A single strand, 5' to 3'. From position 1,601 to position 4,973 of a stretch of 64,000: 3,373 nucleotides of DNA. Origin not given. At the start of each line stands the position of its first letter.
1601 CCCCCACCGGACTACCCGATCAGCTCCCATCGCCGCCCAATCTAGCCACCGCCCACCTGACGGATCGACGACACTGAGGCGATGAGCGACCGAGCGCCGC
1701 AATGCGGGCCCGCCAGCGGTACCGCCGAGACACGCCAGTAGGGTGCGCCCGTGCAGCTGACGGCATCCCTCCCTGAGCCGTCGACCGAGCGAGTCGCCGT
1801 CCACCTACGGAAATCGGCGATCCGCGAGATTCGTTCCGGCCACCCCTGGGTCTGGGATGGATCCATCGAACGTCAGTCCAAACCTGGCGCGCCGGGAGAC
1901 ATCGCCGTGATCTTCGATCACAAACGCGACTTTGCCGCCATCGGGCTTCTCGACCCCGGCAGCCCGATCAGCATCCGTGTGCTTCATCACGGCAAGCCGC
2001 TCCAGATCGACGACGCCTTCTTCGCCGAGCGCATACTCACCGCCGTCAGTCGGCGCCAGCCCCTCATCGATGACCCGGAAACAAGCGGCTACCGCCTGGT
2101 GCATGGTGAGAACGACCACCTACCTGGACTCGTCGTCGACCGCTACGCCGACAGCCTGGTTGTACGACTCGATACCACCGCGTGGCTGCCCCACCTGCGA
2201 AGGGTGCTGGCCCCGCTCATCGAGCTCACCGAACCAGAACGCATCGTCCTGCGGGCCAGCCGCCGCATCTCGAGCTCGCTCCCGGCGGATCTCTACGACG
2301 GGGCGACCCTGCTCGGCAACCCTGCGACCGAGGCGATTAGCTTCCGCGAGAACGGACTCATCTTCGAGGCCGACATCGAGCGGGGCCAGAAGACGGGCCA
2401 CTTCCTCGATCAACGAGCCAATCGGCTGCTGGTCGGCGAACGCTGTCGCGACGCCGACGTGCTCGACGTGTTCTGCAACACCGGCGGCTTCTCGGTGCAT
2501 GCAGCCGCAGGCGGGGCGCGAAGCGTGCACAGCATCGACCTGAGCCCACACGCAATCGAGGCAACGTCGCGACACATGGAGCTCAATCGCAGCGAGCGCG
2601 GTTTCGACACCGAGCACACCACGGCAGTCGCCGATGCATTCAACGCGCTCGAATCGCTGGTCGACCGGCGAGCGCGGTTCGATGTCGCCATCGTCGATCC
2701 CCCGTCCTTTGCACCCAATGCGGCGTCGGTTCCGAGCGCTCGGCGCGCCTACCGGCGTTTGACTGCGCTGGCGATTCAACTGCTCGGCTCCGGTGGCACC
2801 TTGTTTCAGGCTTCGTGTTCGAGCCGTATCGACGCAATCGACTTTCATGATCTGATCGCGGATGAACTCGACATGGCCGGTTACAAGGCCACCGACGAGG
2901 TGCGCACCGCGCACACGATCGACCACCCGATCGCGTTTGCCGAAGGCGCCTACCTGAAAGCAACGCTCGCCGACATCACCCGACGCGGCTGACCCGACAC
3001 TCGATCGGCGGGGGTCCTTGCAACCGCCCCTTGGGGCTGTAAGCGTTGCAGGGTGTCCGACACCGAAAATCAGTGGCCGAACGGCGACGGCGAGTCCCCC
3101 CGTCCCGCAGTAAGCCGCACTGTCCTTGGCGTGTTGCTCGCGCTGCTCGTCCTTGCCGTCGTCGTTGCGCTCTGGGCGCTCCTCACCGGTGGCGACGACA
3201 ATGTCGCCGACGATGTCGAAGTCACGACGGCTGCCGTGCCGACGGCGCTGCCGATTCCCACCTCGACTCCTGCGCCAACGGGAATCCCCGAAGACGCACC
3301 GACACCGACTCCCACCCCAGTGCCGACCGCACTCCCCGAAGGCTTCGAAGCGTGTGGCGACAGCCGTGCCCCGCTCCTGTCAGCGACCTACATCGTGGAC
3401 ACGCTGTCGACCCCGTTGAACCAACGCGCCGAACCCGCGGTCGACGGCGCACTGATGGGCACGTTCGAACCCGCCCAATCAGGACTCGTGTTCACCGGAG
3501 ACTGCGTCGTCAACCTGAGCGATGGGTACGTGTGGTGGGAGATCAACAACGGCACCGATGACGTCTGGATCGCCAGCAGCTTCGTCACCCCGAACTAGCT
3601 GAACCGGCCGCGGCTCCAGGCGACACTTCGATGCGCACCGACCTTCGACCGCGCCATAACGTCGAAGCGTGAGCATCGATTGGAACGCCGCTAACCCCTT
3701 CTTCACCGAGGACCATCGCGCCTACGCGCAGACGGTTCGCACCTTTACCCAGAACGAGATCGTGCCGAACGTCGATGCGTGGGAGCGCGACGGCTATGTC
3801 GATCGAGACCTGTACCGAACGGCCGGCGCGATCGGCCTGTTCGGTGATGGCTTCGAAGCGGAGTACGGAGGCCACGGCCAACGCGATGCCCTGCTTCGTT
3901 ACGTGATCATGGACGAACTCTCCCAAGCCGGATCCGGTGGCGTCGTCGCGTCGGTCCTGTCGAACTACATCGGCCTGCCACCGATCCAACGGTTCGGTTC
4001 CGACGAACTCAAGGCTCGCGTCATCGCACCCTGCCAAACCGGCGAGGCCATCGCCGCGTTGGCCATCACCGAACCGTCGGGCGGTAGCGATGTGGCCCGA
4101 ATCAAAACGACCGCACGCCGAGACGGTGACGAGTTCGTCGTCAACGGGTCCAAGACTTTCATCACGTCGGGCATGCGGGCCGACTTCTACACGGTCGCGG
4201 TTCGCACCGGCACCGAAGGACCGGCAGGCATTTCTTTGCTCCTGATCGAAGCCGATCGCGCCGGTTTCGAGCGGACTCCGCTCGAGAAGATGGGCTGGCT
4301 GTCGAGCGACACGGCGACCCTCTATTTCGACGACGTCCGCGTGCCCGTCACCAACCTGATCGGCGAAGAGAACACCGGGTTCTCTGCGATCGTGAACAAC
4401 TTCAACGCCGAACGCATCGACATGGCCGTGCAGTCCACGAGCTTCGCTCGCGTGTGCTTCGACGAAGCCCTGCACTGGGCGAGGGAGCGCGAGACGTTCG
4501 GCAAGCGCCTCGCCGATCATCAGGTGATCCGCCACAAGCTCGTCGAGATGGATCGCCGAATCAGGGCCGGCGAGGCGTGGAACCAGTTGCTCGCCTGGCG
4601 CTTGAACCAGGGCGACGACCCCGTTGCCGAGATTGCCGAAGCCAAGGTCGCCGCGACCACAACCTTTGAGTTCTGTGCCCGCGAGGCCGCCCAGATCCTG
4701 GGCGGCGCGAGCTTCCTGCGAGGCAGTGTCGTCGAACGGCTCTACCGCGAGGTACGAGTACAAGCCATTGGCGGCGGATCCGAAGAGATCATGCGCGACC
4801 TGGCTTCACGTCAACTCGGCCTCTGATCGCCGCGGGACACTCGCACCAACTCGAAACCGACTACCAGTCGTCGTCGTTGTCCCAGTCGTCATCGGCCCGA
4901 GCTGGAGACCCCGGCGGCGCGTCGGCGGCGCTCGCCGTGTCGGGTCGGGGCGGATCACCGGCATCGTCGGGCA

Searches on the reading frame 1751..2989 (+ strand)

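Call 58: search_protein_families(library=pfam, proteins=[window:1751-2989:+], max_evalue=0.001)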
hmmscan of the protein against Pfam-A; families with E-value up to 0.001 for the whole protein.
window:1751-2989:+ (413 aa): 7 families
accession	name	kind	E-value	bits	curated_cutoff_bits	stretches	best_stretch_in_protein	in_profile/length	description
PF10672.15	Methyltrans_SAM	-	2e-20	73.7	27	1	187-358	78-241/286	S-adenosylmethionine-dependent methyltransferase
PF17785.7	PUA_3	-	5.3e-16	58.6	22.6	1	17-79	1-63/64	PUA-like domain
PF03602.21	Cons_hypoth95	-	2.2e-08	34.4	24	1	230-318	38-122/182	Conserved hypothetical protein 95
PF13847.12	Methyltransf_31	-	1.3e-06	28.6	27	1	235-357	5-113/145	Methyltransferase domain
PF02475.24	TRM5-TYW2_MTfase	-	9.1e-05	22.9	28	1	199-283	4-87/164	TRM5/TYW2 methyltransferase domain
PF13649.12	Methyltransf_25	-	9.2e-05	23.5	27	1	237-315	1-70/97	Methyltransferase domain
PF06325.19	PrmA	-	0.00045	20.2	22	1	234-286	162-214/296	Ribosomal protein L11 methyltransferase (PrmA)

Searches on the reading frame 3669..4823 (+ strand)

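Call 58: search_protein_families(library=pfam, proteins=[window:3669-4823:+], max_evalue=0.001)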
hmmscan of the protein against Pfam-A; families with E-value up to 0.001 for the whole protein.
window:3669-4823:+ (385 aa): 4 families
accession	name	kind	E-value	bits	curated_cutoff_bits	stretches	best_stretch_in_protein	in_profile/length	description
PF00441.29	Acyl-CoA_dh_1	-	7.1e-43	146.8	22.4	1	235-383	1-149/150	Acyl-CoA dehydrogenase, C-terminal domain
PF02771.21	Acyl-CoA_dh_N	-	9.8e-25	87.6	22.9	1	13-126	1-113/113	Acyl-CoA dehydrogenase, N-terminal domain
PF02770.24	Acyl-CoA_dh_M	-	3e-24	85.5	33.3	1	130-223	1-97/97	Acyl-CoA dehydrogenase, middle domain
PF08028.16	Acyl-CoA_dh_2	-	6.1e-12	46.4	22.7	1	259-365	10-126/134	Acyl-CoA dehydrogenase, C-terminal domain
